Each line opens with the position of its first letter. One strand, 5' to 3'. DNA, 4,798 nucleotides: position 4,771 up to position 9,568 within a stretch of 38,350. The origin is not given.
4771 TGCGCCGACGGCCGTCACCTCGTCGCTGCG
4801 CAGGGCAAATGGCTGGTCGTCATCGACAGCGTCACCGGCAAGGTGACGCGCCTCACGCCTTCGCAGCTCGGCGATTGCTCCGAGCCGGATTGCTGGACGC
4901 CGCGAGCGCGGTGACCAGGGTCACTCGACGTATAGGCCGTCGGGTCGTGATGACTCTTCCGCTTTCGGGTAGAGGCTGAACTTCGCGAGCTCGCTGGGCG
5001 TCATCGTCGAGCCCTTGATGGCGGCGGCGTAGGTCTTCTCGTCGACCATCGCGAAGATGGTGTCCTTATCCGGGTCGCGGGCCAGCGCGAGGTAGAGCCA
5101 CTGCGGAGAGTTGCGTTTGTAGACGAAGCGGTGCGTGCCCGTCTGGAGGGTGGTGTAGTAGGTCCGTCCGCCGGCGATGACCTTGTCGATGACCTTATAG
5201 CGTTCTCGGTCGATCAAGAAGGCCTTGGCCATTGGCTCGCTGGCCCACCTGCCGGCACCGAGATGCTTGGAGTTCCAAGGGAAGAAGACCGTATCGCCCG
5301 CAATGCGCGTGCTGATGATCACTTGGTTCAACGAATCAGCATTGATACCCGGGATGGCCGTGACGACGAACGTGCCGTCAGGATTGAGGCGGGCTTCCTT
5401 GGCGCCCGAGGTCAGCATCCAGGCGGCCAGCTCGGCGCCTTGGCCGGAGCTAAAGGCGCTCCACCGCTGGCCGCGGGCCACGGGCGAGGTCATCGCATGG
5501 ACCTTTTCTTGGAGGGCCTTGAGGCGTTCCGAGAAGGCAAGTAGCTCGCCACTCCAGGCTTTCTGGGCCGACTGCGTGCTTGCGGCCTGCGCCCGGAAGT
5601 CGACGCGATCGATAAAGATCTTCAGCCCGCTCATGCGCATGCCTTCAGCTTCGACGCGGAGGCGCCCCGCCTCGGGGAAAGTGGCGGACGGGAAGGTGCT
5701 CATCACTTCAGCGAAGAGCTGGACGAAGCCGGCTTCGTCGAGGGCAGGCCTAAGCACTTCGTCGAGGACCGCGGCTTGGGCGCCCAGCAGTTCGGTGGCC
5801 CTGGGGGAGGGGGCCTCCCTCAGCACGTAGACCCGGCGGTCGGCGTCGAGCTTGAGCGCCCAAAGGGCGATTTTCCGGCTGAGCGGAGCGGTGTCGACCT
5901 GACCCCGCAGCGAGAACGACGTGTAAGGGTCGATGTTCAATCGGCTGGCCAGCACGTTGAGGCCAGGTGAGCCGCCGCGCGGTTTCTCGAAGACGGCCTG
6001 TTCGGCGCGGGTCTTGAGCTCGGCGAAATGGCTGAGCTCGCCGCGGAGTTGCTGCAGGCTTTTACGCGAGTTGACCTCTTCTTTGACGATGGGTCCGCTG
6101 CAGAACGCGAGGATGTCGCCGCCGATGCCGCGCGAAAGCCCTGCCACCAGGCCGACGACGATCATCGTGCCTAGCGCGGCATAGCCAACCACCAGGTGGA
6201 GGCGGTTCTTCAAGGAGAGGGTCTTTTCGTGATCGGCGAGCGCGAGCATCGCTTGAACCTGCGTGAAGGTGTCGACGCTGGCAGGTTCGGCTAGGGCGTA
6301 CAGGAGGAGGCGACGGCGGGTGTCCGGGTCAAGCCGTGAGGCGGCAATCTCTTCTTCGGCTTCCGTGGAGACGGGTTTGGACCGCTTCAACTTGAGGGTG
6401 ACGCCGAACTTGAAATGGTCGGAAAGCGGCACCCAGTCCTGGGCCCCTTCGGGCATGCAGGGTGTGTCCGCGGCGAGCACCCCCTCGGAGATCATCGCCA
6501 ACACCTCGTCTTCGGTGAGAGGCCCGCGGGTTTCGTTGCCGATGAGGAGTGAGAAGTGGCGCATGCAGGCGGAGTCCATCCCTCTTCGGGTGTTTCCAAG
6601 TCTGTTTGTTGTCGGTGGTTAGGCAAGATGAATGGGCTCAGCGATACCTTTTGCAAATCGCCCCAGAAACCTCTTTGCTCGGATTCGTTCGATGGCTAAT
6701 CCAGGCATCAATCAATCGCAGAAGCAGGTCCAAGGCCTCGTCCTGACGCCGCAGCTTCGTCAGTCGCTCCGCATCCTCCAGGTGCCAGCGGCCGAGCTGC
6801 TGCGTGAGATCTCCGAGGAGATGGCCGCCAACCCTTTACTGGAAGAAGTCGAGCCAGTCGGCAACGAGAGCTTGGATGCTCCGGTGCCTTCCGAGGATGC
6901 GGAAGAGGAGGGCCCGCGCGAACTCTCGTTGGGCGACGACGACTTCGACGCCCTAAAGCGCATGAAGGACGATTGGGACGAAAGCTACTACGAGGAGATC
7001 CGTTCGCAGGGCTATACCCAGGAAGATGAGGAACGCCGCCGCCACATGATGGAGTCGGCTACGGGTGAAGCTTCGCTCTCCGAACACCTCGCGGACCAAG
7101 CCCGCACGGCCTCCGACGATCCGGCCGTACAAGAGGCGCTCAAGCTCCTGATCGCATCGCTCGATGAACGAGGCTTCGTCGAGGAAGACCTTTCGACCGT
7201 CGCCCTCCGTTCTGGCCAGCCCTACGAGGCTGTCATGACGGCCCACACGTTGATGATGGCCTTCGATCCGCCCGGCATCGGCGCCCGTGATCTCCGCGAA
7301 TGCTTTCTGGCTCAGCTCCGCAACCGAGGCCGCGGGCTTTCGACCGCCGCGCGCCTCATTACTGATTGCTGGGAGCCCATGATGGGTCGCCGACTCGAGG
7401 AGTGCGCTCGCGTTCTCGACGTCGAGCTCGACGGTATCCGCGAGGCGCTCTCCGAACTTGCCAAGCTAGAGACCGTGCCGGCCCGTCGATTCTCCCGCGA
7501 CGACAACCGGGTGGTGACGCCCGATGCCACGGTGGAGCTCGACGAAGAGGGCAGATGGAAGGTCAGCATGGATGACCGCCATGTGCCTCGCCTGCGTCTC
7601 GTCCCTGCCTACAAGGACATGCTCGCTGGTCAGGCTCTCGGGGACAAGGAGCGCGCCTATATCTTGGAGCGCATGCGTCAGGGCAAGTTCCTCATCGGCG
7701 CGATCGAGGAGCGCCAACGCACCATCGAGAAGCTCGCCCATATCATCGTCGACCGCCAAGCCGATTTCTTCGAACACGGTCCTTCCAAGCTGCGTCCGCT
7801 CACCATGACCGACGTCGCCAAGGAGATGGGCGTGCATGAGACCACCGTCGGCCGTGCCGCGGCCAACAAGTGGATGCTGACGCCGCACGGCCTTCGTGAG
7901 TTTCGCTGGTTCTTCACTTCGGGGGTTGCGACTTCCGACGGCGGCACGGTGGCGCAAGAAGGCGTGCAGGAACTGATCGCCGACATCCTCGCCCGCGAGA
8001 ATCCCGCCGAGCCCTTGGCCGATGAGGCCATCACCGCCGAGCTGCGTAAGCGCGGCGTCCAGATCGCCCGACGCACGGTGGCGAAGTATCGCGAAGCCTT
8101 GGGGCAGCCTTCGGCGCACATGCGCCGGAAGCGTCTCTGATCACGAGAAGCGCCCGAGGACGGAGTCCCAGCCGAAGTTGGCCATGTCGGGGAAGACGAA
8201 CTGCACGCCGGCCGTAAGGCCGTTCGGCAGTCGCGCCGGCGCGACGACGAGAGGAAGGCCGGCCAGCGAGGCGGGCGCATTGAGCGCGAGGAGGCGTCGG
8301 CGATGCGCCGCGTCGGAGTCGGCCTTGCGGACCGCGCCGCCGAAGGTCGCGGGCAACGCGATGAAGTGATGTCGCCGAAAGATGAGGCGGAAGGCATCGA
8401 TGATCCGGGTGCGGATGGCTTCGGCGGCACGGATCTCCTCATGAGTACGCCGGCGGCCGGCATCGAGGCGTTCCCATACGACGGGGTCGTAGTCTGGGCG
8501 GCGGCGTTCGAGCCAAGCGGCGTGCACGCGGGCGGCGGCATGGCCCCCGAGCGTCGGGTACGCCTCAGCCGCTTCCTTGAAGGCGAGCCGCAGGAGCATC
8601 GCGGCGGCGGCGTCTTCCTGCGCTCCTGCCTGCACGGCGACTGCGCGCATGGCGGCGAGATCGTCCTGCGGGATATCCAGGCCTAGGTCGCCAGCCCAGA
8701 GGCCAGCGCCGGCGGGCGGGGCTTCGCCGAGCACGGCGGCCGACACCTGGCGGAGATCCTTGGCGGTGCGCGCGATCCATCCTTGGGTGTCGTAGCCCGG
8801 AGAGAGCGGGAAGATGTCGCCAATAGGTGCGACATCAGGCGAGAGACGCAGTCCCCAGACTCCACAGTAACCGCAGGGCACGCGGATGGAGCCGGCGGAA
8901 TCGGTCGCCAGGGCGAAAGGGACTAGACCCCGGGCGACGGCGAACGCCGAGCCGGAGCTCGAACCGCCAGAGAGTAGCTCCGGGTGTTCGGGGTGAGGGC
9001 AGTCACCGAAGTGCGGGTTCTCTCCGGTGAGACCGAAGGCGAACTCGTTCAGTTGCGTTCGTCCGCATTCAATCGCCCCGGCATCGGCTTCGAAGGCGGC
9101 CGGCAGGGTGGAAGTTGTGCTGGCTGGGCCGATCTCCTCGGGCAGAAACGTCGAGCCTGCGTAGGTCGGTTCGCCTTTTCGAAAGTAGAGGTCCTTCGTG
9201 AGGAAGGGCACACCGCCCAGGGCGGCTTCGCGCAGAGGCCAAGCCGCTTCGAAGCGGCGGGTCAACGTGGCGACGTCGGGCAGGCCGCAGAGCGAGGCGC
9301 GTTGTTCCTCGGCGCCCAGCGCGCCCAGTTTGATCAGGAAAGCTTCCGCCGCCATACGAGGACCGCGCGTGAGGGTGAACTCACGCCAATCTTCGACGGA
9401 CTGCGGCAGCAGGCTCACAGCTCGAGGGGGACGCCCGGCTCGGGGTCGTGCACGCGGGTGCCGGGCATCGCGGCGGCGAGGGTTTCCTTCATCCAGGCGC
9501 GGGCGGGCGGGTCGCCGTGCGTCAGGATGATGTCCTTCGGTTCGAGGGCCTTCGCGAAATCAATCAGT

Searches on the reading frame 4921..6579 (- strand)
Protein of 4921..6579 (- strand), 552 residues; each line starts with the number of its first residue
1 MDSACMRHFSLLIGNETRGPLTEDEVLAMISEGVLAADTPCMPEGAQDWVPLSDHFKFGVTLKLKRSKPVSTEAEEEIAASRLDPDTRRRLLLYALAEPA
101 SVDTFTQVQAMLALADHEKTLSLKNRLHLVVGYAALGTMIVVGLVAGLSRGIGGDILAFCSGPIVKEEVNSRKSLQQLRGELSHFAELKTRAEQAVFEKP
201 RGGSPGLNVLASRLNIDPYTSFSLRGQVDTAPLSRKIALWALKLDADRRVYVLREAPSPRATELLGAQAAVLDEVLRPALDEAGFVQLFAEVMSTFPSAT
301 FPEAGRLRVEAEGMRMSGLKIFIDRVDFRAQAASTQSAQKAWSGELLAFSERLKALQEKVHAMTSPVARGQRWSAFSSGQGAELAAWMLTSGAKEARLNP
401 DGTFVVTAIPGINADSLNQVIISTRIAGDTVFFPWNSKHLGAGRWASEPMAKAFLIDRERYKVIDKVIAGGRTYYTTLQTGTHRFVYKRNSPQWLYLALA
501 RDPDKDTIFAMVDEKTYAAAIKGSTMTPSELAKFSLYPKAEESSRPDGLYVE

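Call 19: search_protein_families(library=pfam, proteins=[window:4921-6579:-], max_evalue=0.001)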
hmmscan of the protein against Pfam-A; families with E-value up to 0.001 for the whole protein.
window:4921-6579:- (552 aa): 1 family
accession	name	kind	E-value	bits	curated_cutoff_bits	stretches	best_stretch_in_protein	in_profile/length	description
PF14237.11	GYF_2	-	6.8e-09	35.8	25.8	1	13-54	5-46/50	GYF domain 2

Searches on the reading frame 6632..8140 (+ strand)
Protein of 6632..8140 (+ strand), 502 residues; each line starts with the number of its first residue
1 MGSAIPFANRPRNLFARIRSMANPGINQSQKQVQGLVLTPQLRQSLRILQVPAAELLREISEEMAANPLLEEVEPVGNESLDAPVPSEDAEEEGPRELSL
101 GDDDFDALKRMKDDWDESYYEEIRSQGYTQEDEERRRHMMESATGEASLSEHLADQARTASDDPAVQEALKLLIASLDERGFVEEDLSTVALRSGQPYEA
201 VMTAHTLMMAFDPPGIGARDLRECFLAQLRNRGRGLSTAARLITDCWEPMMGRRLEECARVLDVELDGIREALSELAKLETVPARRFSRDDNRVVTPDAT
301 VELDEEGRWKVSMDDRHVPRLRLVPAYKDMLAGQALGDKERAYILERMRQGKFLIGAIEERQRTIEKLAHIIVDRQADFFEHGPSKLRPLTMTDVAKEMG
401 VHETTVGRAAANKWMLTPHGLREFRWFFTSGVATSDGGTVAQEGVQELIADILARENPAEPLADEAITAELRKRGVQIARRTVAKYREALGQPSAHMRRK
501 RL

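Call 19: search_protein_families(library=pfam, proteins=[window:6632-8140:+], max_evalue=0.001)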
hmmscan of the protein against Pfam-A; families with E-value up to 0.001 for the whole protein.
window:6632-8140:+ (502 aa): 3 families
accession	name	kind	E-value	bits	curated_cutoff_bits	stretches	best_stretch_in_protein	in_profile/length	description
PF04552.19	Sigma54_DBD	-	4.4e-51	173.2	22.8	1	342-500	2-160/160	Sigma-54, DNA binding domain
PF04963.19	Sigma54_CBD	-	1.3e-41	142.8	22.9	1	140-327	3-185/185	Sigma-54 factor, core binding domain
PF00309.25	Sigma54_AID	-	2.8e-15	56.3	23.8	1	27-72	1-46/46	Sigma-54 factor, Activator interacting domain (AID)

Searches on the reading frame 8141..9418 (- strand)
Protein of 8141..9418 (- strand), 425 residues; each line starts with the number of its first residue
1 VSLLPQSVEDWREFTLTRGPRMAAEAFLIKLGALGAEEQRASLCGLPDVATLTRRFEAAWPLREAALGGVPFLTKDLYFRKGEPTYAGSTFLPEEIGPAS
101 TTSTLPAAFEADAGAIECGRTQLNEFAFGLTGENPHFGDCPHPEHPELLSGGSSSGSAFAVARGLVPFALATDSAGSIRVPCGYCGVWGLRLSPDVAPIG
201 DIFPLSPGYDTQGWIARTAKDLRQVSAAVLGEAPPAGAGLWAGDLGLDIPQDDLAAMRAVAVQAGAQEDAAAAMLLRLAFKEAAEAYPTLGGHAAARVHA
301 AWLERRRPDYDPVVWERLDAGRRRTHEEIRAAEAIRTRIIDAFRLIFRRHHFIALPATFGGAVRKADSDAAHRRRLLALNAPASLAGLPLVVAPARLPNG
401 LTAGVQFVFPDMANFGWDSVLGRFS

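Call 19: search_protein_families(library=pfam, proteins=[window:8141-9418:-], max_evalue=0.001)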
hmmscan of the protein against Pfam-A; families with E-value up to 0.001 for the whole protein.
window:8141-9418:- (425 aa): 1 family
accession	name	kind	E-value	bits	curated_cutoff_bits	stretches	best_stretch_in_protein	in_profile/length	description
PF01425.27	Amidase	-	6.2e-48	164.4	27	2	64-234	44-211/445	Amidase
